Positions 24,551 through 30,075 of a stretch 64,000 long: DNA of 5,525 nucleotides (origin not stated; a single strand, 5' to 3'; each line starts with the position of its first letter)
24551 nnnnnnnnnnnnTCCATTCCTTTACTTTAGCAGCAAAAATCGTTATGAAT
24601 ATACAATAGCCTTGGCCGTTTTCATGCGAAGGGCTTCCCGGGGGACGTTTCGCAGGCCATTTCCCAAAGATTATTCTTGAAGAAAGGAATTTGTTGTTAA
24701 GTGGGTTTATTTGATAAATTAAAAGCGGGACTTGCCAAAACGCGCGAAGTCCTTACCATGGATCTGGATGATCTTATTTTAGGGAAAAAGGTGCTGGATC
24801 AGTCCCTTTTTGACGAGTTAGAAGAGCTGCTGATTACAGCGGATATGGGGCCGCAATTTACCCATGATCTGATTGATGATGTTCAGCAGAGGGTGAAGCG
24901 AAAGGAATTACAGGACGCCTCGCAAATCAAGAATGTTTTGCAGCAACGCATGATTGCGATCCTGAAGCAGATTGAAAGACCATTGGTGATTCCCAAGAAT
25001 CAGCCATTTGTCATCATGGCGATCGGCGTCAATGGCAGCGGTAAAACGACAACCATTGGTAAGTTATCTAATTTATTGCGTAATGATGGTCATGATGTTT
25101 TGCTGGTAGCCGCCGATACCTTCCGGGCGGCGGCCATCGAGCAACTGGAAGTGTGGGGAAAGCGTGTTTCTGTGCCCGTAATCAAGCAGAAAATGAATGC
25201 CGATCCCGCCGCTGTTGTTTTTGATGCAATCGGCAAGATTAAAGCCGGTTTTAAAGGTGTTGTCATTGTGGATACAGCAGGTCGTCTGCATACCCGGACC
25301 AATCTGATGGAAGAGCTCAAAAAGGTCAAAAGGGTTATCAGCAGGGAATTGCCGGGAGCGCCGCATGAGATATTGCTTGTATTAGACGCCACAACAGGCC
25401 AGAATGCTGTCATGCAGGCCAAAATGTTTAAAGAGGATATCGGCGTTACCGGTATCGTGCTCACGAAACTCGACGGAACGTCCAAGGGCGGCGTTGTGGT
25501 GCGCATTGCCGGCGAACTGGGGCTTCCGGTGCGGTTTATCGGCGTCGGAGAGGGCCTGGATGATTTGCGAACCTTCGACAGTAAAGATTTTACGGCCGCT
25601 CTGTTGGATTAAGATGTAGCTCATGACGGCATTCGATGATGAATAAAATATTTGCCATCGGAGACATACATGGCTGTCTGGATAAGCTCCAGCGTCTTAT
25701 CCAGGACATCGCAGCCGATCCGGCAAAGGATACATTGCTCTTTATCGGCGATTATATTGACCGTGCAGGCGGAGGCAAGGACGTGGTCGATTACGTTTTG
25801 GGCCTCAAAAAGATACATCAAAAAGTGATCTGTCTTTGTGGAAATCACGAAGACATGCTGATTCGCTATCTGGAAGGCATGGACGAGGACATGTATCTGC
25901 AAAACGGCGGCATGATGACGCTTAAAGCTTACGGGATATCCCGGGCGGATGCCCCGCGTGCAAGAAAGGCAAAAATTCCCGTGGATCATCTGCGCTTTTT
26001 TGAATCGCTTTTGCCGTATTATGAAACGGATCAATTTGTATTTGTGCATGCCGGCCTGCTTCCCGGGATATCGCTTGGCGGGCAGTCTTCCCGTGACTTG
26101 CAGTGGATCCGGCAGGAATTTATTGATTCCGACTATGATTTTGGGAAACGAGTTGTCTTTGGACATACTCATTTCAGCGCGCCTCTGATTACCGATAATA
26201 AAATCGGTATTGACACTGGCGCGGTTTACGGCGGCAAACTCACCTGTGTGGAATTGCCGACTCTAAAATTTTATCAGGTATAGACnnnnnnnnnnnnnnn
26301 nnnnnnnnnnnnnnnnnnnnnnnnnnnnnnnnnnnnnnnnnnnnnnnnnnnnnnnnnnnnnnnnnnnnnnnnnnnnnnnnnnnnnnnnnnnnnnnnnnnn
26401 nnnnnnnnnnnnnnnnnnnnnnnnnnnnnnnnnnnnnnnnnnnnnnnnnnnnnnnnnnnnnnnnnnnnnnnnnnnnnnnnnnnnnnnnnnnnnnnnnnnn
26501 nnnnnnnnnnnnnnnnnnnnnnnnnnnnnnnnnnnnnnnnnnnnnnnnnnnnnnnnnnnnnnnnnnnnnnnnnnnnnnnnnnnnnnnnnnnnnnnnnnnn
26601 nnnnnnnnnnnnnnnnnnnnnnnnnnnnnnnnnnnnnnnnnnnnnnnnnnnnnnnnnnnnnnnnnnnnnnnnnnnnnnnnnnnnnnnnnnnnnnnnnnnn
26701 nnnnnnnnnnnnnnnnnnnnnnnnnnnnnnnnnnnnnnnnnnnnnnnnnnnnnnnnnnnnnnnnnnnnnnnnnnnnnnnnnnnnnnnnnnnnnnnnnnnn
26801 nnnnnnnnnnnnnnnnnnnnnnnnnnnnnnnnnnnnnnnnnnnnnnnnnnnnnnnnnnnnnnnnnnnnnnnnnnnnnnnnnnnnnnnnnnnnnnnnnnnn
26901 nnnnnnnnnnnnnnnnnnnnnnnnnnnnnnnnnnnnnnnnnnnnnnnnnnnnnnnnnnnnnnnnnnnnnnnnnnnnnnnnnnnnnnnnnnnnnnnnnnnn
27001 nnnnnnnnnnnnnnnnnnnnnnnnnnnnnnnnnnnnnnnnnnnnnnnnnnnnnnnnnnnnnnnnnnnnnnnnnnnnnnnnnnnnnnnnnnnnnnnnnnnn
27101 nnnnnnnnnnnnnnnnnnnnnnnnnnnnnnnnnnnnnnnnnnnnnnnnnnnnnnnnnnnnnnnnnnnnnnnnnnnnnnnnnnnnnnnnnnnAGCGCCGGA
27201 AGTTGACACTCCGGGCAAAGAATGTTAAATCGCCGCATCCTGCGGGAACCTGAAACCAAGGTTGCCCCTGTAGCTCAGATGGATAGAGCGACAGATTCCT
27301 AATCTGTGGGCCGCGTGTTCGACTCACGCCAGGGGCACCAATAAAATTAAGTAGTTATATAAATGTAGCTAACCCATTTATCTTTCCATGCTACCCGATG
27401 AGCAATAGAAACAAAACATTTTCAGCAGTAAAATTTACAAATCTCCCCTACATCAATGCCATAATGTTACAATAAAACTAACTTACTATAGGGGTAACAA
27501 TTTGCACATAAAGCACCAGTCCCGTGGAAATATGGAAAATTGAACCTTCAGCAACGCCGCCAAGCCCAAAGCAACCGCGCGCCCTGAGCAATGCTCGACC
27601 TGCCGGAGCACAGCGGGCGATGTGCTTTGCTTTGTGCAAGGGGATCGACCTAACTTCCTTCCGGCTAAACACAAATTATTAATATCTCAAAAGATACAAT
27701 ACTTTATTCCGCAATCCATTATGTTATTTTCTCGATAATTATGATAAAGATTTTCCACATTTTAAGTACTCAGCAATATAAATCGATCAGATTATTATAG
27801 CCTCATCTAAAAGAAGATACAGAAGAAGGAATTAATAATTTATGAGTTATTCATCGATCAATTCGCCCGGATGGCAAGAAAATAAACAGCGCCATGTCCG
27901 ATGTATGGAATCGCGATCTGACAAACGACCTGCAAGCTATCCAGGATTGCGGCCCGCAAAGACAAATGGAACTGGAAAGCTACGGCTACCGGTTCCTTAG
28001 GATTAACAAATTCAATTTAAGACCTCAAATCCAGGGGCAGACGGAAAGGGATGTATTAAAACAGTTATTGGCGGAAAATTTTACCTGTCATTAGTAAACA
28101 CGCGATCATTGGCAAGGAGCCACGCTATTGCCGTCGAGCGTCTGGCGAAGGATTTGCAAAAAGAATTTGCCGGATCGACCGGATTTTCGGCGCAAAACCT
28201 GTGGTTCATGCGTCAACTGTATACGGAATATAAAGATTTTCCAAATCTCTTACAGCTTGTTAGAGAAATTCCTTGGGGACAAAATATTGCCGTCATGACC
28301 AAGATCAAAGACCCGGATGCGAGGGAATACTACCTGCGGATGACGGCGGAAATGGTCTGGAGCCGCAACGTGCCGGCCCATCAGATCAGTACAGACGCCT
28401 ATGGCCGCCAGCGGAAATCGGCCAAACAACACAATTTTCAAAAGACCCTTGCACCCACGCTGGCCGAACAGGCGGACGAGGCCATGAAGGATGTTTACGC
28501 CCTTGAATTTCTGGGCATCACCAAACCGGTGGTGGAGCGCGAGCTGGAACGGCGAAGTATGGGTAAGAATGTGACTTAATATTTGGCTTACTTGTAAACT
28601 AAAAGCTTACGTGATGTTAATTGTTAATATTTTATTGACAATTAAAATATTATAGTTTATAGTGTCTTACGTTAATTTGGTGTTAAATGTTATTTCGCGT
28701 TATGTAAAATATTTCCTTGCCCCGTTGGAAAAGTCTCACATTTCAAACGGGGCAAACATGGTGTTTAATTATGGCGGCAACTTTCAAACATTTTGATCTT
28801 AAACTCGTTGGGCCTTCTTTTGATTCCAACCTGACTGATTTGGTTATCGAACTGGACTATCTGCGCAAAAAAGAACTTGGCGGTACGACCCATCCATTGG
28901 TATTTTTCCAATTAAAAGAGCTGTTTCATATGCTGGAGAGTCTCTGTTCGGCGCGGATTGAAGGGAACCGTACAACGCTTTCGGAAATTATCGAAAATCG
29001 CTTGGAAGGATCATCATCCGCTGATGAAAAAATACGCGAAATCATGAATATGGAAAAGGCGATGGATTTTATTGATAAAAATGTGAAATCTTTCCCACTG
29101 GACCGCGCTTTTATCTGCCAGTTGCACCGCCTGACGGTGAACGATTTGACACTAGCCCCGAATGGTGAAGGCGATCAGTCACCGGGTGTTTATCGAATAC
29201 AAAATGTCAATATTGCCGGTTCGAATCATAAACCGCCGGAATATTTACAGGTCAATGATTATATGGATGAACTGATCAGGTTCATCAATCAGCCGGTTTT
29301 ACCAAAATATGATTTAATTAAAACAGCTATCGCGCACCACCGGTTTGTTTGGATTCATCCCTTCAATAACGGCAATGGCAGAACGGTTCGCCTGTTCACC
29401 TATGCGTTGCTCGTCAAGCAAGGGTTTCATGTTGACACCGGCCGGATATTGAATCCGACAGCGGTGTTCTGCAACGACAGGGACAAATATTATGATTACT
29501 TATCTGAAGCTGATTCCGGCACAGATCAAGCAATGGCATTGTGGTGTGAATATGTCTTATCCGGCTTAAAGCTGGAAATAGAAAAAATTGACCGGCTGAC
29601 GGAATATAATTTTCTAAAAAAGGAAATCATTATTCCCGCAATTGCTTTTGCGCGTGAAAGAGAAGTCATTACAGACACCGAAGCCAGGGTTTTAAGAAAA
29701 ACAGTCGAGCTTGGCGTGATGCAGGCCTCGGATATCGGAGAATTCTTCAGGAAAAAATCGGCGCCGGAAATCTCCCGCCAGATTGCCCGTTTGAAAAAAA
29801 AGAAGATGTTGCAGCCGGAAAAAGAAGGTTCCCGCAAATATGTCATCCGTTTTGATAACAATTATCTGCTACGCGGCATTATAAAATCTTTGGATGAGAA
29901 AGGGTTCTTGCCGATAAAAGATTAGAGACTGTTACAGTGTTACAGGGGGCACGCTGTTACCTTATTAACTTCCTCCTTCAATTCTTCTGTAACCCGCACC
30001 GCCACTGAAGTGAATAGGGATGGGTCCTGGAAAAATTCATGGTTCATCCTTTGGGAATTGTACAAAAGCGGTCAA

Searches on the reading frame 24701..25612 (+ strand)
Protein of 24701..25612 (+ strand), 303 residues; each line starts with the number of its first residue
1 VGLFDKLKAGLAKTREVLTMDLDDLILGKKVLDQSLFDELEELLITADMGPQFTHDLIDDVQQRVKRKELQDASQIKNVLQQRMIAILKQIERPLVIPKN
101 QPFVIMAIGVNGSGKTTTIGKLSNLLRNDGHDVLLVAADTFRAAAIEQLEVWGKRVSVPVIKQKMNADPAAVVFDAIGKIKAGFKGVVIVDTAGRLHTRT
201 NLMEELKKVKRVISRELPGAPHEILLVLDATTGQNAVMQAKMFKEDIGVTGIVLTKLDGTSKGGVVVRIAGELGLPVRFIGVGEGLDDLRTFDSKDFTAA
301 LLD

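Call 91: search_protein_families(library=pfam, proteins=[window:24701-25612:+], max_evalue=0.001)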
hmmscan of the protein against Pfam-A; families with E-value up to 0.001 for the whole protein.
window:24701-25612:+ (303 aa): 5 families
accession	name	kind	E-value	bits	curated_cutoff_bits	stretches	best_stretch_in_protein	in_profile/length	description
PF00448.28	SRP54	-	5.4e-76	255.1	22.7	1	102-302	1-195/196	SRP54-type protein, GTPase domain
PF02881.24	SRP54_N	-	1.9e-13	50.9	22.4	1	21-83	4-74/75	SRP54-type protein, helical bundle domain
PF13604.12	AAA_30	-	5.4e-06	26.7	27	1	103-200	19-104/191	AAA domain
PF01656.29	CbiA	-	9.4e-05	22.8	25.4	1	110-260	7-86/125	CobQ/CobB/MinD/ParA nucleotide binding domain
PF13401.12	AAA_22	-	0.00042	21.1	27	0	104-210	7-108/130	AAA domain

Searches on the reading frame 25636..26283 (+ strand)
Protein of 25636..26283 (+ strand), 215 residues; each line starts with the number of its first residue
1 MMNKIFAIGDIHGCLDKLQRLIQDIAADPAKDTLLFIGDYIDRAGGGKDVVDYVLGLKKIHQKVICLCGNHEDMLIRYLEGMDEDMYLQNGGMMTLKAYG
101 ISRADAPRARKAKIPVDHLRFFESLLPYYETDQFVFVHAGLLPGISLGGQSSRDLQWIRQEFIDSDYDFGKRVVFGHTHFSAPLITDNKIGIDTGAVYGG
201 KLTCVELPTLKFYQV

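Call 91: search_protein_families(library=pfam, proteins=[window:25636-26283:+], max_evalue=0.001)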
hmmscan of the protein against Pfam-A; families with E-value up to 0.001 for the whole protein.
window:25636-26283:+ (215 aa): 2 families
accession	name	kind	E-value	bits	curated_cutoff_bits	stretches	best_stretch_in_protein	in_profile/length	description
PF00149.33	Metallophos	-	6.3e-16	59.8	21.5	1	4-179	2-189/191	Calcineurin-like phosphoesterase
PF12850.12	Metallophos_2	-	0.00028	21.4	27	1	4-181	2-119/154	Calcineurin-like phosphoesterase superfamily domain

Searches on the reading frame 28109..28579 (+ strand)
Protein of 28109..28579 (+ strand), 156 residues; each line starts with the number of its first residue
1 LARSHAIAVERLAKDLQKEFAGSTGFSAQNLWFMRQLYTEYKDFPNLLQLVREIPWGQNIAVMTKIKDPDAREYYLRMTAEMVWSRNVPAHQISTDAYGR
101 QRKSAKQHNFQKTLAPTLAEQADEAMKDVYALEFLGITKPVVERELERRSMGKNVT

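Call 91: search_protein_families(library=pfam, proteins=[window:28109-28579:+], max_evalue=0.001)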
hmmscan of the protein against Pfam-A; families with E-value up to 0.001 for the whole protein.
window:28109-28579:+ (156 aa): 1 family
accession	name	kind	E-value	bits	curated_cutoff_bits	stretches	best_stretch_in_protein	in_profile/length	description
PF17761.7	DUF1016_N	-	2.8e-26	92.7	32.8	1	9-100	49-137/137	DUF1016 N-terminal domain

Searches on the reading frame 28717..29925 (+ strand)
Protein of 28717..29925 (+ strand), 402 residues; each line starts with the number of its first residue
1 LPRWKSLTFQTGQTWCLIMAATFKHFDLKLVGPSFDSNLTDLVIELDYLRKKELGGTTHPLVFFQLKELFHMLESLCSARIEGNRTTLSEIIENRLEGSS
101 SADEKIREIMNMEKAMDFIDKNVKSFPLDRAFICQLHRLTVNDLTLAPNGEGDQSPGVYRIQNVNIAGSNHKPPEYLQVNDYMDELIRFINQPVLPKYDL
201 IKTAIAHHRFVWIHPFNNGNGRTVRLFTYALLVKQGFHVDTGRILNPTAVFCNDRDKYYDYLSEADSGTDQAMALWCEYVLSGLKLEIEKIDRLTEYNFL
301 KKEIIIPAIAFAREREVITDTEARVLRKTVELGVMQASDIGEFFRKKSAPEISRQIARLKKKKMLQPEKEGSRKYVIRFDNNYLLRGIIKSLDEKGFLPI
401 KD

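Call 91: search_protein_families(library=pfam, proteins=[window:28717-29925:+], max_evalue=0.001)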
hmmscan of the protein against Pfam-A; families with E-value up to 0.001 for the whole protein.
window:28717-29925:+ (402 aa): 2 families
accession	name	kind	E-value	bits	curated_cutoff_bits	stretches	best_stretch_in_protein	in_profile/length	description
PF02661.23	Fic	-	1.2e-17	64.9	24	1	127-232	1-93/93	Fic/DOC family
PF13784.11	Fic_N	-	2.1e-05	24.9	26.7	1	71-117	32-78/82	Fic/DOC family N-terminal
